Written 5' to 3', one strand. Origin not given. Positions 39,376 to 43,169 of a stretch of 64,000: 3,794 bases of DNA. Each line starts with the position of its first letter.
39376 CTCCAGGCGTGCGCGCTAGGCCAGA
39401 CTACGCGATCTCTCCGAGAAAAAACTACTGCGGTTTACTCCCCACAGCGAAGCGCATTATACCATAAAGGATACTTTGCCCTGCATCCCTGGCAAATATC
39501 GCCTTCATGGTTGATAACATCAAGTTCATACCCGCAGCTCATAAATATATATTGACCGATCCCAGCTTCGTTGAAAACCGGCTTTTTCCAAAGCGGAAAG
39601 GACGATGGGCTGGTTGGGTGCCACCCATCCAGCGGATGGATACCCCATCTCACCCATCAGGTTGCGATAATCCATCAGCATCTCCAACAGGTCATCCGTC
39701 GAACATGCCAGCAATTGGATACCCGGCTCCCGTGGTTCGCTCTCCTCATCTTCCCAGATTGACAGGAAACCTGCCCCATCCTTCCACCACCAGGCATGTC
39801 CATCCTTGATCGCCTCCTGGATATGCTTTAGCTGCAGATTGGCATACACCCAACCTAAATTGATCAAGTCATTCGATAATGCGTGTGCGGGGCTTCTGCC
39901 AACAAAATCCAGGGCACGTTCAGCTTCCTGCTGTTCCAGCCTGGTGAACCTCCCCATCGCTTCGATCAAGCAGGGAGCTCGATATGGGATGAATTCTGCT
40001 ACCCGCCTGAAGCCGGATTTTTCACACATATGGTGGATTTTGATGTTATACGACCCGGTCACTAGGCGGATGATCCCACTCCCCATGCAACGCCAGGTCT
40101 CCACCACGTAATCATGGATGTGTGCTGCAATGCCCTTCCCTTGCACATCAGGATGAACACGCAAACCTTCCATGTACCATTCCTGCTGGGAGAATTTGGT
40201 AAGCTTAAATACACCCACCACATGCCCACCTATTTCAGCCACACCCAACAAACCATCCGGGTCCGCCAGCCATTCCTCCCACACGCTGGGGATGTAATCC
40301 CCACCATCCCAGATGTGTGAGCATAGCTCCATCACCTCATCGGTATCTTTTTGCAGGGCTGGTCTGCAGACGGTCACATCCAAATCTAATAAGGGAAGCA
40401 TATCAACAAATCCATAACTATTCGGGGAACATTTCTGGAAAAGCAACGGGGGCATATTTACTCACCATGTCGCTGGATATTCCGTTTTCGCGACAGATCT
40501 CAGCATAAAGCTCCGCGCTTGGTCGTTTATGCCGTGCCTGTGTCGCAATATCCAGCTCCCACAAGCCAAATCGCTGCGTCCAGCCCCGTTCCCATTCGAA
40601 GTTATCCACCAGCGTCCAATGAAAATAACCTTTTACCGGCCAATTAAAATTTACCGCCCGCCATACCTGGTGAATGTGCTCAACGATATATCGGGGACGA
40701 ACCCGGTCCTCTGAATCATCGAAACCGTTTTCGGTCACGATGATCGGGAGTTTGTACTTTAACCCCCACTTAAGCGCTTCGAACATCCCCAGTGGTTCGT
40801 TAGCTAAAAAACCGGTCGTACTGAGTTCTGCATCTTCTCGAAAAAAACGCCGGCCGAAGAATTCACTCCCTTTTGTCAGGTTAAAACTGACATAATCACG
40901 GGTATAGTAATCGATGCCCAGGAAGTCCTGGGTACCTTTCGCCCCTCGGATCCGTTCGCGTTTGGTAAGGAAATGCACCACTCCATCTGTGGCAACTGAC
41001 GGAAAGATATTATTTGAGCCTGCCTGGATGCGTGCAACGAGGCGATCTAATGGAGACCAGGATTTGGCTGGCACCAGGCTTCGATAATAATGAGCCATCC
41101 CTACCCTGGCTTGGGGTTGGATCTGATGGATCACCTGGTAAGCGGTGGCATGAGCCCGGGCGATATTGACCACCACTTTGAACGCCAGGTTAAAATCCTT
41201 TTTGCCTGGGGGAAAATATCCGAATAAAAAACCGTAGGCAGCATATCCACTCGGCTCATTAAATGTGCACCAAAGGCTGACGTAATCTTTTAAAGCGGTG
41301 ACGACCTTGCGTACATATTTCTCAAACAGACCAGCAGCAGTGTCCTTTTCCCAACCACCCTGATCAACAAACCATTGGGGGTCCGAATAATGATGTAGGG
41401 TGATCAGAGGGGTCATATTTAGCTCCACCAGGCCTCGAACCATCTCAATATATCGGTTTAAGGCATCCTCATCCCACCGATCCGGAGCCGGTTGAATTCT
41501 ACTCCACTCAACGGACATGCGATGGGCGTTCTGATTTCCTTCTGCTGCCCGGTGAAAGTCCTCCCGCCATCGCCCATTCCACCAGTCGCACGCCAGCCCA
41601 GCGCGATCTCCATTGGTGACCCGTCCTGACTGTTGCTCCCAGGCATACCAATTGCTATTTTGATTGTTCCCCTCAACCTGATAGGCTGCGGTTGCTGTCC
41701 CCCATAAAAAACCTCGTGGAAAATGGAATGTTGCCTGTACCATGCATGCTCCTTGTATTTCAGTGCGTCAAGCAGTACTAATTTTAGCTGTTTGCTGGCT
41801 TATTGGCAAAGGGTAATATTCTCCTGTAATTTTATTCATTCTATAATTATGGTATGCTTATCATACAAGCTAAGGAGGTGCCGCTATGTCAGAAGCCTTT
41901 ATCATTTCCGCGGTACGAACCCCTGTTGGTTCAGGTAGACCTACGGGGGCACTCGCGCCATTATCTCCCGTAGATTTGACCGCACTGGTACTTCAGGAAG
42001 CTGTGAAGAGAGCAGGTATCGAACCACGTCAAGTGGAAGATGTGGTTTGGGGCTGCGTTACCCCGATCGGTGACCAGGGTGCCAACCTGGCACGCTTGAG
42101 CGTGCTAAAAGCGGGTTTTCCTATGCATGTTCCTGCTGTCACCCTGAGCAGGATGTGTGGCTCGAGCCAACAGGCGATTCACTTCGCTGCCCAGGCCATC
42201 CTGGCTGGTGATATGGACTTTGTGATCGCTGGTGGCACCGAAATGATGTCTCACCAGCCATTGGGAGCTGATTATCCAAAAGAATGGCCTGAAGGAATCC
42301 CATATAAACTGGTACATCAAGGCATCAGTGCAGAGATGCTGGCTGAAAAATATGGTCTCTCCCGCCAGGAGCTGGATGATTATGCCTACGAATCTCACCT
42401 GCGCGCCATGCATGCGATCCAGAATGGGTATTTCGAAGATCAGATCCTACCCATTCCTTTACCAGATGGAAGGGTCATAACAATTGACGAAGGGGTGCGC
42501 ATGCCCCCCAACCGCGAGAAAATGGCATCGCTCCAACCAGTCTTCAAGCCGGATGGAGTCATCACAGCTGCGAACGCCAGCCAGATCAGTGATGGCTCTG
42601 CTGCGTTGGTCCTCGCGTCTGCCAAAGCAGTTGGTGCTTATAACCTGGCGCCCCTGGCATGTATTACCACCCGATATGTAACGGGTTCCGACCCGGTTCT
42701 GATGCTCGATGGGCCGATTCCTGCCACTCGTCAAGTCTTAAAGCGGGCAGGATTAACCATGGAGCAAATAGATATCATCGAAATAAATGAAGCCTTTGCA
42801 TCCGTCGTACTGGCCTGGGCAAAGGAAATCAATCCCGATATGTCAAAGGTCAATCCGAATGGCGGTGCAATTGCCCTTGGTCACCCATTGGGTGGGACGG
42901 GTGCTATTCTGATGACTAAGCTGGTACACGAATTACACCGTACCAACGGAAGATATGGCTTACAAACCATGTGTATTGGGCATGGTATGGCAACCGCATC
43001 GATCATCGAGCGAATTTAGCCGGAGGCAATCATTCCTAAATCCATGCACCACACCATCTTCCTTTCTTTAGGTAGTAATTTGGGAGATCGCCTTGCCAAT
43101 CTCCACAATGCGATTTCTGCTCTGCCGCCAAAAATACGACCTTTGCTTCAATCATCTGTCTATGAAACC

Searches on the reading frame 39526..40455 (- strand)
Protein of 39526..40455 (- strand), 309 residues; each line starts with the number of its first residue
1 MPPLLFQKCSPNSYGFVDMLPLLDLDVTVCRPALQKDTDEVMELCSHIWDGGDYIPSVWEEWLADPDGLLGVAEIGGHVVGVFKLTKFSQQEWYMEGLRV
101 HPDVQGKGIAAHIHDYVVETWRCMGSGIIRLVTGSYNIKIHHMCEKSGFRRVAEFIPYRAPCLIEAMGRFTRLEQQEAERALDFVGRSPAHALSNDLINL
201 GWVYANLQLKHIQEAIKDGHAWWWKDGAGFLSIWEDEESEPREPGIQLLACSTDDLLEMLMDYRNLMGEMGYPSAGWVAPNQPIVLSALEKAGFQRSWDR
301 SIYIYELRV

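Call 11: search_protein_families(library=ncbifam, proteins=[window:39526-40455:-], max_evalue=0.001)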
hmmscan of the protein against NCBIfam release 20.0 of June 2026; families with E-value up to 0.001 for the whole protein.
window:39526-40455:- (309 aa): 0 families

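Call 49: search_protein_families(library=pfam, proteins=[window:39526-40455:-], max_evalue=0.01)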
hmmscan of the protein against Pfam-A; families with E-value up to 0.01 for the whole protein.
window:39526-40455:- (309 aa): 3 families
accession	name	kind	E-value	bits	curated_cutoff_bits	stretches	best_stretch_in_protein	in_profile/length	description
PF00583.31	Acetyltransf_1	-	3.3e-13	50.4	20.7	1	51-149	16-116/116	Acetyltransferase (GNAT) family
PF13508.13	Acetyltransf_7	-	1e-07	32.7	27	1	70-150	5-83/84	Acetyltransferase (GNAT) domain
PF13673.13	Acetyltransf_10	-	3.1e-05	24.4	23.6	1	59-153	22-111/128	Acetyltransferase (GNAT) domain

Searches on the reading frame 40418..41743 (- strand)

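Call 30: search_protein_families(library=ncbifam, proteins=[window:40418-41743:-], max_evalue=1e-10)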
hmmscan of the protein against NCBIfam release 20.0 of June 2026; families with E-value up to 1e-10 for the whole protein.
window:40418-41743:- (441 aa): 8 families
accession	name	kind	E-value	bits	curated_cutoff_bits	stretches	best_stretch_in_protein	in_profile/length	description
TIGR03356.1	BGL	equivalog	7.7e-75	252.4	478.5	1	8-413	1-427/427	GH1 family beta-glucosidase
NF041004.1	Beta_gal_BgaS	equivalog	4.1e-62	210.3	475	1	91-426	124-472/479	beta-galactosidase BgaS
NF010036.0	PRK13511.1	subfamily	9.5e-53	179.4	610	2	7-245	4-243/469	6-phospho-beta-galactosidase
TIGR01233.1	lacG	equivalog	2.7e-37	128.8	561.2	2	7-245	3-241/472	6-phospho-beta-galactosidase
NF007158.0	PRK09593.1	subfamily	1e-23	83.8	639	1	58-289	74-313/478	6-phospho-beta-glucosidase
NF011589.0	PRK15014.1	subfamily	1.8e-20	73.7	686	1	55-396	67-444/477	6-phospho-beta-glucosidase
NF007154.0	PRK09589.1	subfamily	5.8e-20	71.5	624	1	57-421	67-473/476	6-phospho-beta-glucosidase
NF007356.0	PRK09852.1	subfamily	6.3e-20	71.3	623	1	57-395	71-439/474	6-phospho-beta-glucosidase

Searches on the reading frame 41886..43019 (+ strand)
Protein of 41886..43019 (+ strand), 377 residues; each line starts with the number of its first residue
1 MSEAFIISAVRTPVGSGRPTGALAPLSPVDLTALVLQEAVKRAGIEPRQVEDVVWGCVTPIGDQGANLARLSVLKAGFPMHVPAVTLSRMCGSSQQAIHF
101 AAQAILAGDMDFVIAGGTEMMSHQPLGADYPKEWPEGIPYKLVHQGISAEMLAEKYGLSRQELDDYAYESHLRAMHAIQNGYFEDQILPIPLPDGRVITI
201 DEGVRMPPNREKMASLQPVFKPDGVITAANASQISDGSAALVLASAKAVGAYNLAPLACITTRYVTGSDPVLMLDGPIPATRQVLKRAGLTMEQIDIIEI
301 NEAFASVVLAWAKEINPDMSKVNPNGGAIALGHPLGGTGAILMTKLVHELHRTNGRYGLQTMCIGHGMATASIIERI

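Call 30: search_protein_families(library=ncbifam, proteins=[window:41886-43019:+], max_evalue=1e-10)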
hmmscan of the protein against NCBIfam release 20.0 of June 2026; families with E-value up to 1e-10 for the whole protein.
window:41886-43019:+ (377 aa): 34 families (the best 25 are shown)
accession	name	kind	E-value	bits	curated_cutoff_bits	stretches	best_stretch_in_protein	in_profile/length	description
NF005865.0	PRK07801.1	equivalog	4.8e-138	460.5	591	1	1-377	1-382/382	acetyl-CoA C-acetyltransferase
TIGR01930.1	AcCoA-C-Actrans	subfamily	7.1e-127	423.5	240.55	1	6-375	1-385/385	acetyl-CoA C-acyltransferase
NF005077.0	PRK06504.1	subfamily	1.8e-124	415.9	590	1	1-377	1-390/390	acetyl-CoA C-acetyltransferase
NF006090.0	PRK08242.1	equivalog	6e-116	387.9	514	2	1-223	1-227/402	acetyl-CoA C-acetyltransferase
NF006552.0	PRK09051.1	subfamily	3.3e-113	378.9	565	2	139-377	153-395/395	beta-ketothiolase BktB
NF005889.0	PRK07850.1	equivalog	5.2e-108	361.5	515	1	1-377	1-387/387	steroid 3-ketoacyl-CoA thiolase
NF006553.0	PRK09052.1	equivalog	1.9e-106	356.4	567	1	2-377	6-399/399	acetyl-CoA C-acyltransferase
NF042999.1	bketothiol_BktB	equivalog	6.1e-105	351.7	725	2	139-377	152-394/394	beta-ketothiolase BktB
NF006551.0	PRK09050.1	subfamily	1.7e-98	330.3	605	2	148-377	166-401/401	3-oxoadipyl-CoA thiolase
NF005890.0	PRK07851.1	equivalog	2e-98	330.1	580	2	138-377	166-405/406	acetyl-CoA C-acetyltransferase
NF006510.0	PRK08947.1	equivalog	1e-97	327.5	519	1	1-377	1-387/387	acetyl-CoA C-acyltransferase FadA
TIGR02430.1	pcaF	equivalog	1.6e-97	327.1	597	2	148-377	165-400/400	3-oxoadipyl-CoA thiolase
NF005805.0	PRK07661.1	equivalog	3.7e-97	325.7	633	1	1-376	1-390/391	acetyl-CoA C-acetyltransferase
NF004853.0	PRK06205.1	subfamily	2.1e-93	313.5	551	2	148-376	164-402/404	acetyl-CoA C-acetyltransferase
NF004682.0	PRK06025.1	subfamily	4.4e-93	312.7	568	2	225-377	265-417/417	acetyl-CoA C-acetyltransferase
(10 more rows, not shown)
